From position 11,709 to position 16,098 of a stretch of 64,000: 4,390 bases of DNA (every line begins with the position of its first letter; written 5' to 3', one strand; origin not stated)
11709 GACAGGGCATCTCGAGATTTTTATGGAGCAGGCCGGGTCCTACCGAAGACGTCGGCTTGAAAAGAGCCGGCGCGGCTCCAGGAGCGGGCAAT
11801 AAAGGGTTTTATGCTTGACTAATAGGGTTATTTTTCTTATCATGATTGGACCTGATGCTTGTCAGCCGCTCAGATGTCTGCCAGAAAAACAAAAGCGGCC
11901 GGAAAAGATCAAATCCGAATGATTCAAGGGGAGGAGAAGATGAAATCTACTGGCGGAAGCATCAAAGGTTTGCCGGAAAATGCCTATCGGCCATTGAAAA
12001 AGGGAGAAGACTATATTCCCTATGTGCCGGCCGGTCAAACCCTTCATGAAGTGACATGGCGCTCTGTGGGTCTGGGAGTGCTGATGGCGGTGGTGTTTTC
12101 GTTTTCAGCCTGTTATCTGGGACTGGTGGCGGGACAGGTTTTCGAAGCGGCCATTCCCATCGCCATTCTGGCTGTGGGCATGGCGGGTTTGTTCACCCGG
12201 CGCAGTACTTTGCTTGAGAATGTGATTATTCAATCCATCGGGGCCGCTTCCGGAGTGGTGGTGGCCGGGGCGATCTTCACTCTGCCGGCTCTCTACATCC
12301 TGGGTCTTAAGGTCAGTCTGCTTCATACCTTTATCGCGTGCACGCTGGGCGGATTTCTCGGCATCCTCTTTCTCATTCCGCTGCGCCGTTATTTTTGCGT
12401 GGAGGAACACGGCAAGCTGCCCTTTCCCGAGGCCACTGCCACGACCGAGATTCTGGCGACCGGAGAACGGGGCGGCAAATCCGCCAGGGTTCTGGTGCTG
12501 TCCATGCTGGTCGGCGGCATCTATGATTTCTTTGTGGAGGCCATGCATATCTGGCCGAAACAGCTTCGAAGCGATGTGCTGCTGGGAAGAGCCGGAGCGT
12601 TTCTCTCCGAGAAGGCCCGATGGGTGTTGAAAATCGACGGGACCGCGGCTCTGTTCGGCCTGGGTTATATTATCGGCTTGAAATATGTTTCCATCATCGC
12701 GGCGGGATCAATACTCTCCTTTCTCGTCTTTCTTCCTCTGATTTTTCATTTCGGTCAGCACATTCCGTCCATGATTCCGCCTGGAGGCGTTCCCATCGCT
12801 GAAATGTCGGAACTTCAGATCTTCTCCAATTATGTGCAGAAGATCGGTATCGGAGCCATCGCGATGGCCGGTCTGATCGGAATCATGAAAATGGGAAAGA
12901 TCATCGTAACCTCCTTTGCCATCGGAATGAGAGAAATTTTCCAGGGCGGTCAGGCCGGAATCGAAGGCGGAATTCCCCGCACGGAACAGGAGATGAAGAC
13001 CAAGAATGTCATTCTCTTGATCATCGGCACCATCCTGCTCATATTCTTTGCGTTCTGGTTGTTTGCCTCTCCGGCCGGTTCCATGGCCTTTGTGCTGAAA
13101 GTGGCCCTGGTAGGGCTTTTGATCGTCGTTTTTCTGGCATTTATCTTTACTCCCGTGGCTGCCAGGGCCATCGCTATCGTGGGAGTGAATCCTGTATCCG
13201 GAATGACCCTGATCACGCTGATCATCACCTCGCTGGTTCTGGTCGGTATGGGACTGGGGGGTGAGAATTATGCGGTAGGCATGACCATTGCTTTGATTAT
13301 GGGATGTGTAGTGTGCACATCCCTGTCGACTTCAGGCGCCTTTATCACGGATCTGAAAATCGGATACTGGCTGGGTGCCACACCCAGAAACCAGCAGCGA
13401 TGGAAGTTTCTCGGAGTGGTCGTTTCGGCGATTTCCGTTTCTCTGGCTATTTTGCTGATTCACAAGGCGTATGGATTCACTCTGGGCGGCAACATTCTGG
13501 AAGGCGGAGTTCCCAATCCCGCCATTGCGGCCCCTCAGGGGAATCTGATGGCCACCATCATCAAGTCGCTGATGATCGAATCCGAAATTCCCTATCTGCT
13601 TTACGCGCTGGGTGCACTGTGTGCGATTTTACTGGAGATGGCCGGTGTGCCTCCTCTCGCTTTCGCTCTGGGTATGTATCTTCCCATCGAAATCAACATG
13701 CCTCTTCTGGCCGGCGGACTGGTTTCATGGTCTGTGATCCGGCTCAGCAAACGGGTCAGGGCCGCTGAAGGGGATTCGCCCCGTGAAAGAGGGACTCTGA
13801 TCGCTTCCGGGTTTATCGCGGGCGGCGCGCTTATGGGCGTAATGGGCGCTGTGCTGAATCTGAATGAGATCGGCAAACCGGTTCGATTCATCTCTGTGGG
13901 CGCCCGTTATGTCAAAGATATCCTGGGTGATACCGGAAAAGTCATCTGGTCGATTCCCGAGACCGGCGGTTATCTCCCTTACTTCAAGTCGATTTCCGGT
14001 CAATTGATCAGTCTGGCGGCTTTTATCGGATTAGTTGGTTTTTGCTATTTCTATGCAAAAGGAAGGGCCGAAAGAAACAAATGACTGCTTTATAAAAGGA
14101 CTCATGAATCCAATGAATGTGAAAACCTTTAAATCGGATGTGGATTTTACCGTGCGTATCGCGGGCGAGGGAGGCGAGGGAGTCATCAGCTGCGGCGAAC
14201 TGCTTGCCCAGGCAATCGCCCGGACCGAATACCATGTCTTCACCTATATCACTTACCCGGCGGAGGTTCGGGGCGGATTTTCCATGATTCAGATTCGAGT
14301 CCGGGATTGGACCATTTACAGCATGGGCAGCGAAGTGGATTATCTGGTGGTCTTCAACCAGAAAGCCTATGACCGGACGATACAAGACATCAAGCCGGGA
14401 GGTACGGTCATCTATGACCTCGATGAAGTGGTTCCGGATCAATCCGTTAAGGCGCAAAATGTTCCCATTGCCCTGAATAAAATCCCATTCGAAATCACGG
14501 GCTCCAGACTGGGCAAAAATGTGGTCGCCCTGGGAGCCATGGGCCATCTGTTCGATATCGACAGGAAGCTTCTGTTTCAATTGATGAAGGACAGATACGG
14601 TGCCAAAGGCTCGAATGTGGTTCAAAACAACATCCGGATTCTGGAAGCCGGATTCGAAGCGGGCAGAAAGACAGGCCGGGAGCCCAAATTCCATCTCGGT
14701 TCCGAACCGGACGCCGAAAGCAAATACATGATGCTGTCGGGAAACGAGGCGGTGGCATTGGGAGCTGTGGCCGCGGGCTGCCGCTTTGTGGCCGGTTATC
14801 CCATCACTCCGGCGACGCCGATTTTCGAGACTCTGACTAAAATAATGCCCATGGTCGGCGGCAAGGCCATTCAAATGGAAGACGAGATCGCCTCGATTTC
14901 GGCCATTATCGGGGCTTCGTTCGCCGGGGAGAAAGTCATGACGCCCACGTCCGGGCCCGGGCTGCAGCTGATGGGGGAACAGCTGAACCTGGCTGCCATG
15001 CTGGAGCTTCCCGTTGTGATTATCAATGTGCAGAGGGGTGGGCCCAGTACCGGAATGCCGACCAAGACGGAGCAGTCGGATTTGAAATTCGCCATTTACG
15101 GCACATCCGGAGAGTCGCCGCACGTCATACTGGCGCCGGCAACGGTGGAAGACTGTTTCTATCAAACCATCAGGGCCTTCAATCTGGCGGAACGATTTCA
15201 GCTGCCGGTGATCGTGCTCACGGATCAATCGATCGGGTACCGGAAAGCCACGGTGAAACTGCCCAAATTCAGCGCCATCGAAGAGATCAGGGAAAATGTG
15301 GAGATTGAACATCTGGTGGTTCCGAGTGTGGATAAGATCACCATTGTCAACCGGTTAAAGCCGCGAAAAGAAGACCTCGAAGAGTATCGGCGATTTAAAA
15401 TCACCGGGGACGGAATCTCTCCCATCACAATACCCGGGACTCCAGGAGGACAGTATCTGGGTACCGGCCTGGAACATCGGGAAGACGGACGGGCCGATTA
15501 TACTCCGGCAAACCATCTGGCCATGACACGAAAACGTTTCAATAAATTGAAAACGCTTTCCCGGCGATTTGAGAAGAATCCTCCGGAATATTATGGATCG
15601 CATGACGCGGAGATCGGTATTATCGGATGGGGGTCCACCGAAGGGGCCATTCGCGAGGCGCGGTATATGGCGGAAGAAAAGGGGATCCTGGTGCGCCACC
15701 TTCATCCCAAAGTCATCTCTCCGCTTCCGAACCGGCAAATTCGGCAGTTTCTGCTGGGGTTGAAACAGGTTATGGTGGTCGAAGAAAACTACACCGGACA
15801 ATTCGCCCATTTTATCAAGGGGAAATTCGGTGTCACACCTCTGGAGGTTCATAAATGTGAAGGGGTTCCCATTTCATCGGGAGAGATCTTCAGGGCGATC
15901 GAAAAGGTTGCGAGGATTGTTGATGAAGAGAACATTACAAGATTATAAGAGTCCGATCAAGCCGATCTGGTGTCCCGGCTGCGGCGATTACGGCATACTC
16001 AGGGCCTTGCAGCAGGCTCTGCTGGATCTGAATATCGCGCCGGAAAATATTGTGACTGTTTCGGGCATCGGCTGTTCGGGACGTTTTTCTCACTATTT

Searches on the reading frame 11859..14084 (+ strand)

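Call 53: search_protein_families(library=pfam, proteins=[window:11859-14084:+], max_evalue=0.000001)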
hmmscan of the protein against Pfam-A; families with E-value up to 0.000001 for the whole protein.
window:11859-14084:+ (741 aa): 1 family
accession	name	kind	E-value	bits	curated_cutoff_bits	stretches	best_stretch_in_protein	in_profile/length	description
PF03169.20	OPT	-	4.9e-94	316.6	25.8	1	64-666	1-622/623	OPT oligopeptide transporter protein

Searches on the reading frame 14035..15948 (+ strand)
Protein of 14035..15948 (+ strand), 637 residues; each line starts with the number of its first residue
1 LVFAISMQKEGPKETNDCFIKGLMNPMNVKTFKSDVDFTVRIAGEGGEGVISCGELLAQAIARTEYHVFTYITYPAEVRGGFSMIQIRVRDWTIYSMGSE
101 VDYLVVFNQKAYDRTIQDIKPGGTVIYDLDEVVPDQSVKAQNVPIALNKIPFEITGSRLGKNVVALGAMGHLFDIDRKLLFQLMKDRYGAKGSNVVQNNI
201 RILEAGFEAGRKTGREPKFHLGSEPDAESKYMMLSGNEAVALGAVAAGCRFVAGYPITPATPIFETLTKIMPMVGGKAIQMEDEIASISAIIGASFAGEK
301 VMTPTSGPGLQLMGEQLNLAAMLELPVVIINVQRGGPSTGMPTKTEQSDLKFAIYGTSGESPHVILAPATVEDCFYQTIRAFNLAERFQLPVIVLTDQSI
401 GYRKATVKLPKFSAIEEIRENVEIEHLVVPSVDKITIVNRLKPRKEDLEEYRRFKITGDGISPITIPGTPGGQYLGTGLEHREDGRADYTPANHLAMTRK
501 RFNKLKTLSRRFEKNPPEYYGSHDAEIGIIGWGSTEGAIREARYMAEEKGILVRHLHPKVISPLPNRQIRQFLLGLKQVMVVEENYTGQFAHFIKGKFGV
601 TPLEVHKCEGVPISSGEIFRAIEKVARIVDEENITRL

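Call 53: search_protein_families(library=pfam, proteins=[window:14035-15948:+], max_evalue=0.000001)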
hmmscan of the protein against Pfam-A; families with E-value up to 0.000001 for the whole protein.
window:14035-15948:+ (637 aa): 3 families
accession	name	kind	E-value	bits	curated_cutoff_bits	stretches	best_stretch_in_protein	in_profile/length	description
PF01855.24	POR_N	-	2e-60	204.8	27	1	243-492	2-223/231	Pyruvate flavodoxin/ferredoxin oxidoreductase, thiamine diP-bdg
PF01558.24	POR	-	8.3e-35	120.9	27.4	1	46-208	1-173/173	Pyruvate ferredoxin/flavodoxin oxidoreductase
PF17147.9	PFOR_II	-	1.9e-07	31.8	27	1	525-592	1-72/102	Pyruvate:ferredoxin oxidoreductase core domain II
